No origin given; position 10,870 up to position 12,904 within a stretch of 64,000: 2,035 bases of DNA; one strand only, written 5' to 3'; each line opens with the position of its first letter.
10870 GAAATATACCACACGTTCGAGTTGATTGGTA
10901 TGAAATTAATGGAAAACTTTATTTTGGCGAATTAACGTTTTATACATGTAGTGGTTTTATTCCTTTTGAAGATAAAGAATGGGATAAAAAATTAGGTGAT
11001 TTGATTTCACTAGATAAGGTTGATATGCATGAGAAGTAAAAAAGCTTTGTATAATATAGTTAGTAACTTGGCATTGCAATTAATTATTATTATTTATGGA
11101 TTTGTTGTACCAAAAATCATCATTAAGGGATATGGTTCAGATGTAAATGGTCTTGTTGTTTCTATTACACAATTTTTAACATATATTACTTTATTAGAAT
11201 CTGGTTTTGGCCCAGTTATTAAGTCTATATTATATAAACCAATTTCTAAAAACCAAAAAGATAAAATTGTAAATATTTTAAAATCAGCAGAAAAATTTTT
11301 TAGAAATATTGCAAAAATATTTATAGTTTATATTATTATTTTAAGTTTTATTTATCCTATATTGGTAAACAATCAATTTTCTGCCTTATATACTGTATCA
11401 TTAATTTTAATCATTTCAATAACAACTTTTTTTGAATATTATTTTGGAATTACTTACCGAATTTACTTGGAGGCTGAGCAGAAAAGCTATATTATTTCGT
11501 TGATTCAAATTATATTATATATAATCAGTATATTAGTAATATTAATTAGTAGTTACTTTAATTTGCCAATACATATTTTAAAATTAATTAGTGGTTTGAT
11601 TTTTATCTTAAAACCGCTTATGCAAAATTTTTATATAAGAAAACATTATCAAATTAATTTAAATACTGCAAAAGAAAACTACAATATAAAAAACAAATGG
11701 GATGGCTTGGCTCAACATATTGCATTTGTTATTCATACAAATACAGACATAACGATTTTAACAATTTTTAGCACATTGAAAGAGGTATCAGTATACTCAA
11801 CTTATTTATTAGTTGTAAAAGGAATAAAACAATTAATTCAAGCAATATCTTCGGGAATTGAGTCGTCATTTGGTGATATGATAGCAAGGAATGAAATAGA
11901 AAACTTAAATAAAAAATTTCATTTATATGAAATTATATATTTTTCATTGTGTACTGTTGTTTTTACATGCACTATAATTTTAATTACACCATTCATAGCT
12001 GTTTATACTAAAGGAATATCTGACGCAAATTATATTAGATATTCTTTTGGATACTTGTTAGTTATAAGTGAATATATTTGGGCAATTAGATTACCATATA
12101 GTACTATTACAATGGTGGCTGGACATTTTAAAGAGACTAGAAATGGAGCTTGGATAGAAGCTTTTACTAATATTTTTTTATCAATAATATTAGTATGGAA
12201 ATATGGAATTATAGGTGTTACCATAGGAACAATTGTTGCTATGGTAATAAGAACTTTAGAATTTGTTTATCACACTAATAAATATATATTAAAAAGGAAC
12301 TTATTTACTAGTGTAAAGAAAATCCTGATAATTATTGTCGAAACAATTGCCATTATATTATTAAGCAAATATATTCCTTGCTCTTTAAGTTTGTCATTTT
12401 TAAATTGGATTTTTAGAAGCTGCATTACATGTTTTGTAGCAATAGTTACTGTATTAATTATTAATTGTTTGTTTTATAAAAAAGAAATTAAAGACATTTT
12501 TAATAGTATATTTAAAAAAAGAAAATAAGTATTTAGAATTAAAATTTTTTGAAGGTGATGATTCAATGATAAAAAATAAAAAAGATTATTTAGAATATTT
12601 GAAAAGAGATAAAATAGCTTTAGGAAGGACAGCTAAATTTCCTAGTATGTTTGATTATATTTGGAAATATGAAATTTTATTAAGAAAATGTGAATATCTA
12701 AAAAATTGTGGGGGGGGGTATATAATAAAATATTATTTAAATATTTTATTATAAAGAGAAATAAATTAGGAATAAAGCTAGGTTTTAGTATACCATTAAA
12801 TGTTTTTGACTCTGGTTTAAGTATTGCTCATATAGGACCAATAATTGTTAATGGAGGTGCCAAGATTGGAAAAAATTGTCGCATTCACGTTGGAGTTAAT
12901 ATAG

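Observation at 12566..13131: G9 tract splits a capsule O-acetyltransferase: likely phase-variable ON/OFF switch, currently OFF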

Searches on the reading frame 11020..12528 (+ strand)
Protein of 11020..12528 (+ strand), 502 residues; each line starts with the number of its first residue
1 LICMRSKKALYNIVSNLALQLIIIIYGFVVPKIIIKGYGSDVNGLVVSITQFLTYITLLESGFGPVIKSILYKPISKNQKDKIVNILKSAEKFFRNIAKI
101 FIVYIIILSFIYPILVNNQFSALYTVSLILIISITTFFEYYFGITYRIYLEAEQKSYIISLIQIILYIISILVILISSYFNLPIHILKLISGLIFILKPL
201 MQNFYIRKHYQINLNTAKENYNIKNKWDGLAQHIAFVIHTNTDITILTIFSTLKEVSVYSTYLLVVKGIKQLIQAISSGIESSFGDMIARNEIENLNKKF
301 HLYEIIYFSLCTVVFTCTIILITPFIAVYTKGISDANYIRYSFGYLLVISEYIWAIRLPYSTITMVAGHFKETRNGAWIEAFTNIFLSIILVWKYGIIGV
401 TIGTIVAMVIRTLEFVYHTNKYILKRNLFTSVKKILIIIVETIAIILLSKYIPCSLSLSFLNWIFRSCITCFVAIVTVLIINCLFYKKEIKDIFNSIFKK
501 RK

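Call 5: search_protein_families(library=pfam, proteins=[window:11020-12528:+], max_evalue=0.01)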
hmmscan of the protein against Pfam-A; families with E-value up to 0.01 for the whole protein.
window:11020-12528:+ (502 aa): 0 families

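Call 79: search_protein_families(library=pfam, proteins=[window:11020-12528:+], max_evalue=0.05)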
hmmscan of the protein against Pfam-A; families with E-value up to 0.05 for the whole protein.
window:11020-12528:+ (502 aa): 1 family
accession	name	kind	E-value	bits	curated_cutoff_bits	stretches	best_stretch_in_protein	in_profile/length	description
PF06589.16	CRA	-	0.021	15.3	26.6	0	290-329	76-115/123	Circumsporozoite-related antigen (CRA)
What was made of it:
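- On Gram-positive Wzx/Wzy-dependent cps/eps locus: The 502-aa membrane protein at 11020-12528 has no Pfam hit (calls 5, 79).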

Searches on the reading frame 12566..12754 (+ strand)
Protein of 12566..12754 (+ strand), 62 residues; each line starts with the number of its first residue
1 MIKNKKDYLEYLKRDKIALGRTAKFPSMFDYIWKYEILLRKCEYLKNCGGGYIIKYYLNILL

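Call 50: find_encoding_contigs(protein=window:12566-12754:+, flank=2000, max_places=5)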
Protein window:12566-12754:+ (62 aa): 2 contigs read that carry it; 2 places shown.
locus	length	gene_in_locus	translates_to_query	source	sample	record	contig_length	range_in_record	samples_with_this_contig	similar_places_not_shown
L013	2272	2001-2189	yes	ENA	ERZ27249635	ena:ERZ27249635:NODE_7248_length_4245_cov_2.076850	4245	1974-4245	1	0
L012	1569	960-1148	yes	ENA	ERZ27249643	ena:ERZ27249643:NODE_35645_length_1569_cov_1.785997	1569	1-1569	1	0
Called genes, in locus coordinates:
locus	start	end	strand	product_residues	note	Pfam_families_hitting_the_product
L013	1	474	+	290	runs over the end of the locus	PF14305:ATPgrasp_TupA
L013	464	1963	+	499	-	-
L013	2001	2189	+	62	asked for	-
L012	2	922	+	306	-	?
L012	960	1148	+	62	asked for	-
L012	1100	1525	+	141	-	PF00132:Hexapep (faint)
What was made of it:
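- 12566..12754 (+): OFF-state product ORF of 62 aa: helices 1-2 of the N-terminal domain, then GGG, then an 11-residue out-of-frame tail (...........). The premature TAA is at 12752-12754. The identical 62-aa ORF is present in L012 and L013 (call 50).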

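Call 53: list_cluster_members(proteins=[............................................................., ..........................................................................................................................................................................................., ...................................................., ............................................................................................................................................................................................, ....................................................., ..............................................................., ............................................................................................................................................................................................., window:12566-12751:+, P0001])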
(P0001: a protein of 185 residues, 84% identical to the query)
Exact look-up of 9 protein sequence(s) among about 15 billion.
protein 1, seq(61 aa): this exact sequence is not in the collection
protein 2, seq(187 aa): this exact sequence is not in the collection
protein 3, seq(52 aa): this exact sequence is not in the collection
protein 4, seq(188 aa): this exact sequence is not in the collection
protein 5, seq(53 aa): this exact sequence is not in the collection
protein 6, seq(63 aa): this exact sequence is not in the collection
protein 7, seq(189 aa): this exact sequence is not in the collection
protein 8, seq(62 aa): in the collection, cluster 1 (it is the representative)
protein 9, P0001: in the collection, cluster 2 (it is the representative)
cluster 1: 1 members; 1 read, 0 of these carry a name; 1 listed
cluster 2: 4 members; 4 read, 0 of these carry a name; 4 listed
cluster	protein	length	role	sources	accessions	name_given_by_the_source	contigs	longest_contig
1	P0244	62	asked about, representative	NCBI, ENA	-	-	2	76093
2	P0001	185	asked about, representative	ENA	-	-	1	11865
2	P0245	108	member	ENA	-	-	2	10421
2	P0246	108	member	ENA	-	-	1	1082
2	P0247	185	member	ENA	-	-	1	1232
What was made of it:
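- None of the products expected for G6, G7, G8, G10, G11, G12 or G13 exists in the 15-billion-protein collection (call 53). No other tract state of this exact gene is on record (call 53).
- Tried and rejected: Exact look-ups of the products expected for G6, G7, G8, G10, G11, G12 and G13 of the window gene found none (call 53).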

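Call 55: find_encoding_contigs(protein=P0245, flank=3000, max_places=5)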
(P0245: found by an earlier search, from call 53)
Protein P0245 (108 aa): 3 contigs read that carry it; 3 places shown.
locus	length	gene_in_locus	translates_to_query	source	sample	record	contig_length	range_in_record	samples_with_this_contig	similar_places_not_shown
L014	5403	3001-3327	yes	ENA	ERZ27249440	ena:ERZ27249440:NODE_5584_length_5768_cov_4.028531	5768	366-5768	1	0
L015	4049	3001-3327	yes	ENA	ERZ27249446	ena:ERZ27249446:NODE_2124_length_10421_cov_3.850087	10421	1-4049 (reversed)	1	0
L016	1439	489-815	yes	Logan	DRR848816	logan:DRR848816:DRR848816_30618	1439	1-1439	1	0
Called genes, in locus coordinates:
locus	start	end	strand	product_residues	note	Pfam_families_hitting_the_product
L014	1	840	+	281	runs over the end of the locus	PF23441:SDR (weak), PF00106:adh_short, PF08659:KR, PF13561:adh_short_C2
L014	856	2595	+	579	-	PF02776:TPP_enzyme_N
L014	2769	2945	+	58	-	-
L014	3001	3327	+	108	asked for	-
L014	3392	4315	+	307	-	PF00535:Glycos_transf_2, PF10111:Glyco_tranf_2_2, PF13641:Glyco_tranf_2_3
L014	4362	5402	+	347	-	?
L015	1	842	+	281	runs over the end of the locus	PF23441:SDR (weak), PF00106:adh_short, PF08659:KR, PF13561:adh_short_C2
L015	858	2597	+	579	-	PF02776:TPP_enzyme_N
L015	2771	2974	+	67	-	-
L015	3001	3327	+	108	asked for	-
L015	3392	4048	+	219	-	?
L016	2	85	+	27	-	?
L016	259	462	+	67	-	-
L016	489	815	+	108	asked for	-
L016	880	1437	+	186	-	?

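Call 56: find_encoding_contigs(protein=P0246, flank=3000, max_places=5)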
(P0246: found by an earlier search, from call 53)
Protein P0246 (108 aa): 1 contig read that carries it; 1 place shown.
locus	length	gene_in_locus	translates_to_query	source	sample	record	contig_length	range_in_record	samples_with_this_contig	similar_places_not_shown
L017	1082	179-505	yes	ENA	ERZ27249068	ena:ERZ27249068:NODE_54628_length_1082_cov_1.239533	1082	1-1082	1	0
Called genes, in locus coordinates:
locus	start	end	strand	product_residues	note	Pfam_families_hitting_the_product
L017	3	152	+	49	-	?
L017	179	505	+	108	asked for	-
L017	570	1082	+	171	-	?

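Call 57: find_encoding_contigs(protein=P0247, flank=3000, max_places=5)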
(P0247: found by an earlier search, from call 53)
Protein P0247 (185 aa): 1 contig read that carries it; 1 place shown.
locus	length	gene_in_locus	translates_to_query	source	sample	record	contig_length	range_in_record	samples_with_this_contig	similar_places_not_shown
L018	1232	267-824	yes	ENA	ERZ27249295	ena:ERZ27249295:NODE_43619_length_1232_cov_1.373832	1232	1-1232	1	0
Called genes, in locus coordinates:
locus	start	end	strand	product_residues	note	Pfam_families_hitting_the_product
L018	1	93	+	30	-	?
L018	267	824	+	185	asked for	-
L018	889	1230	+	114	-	?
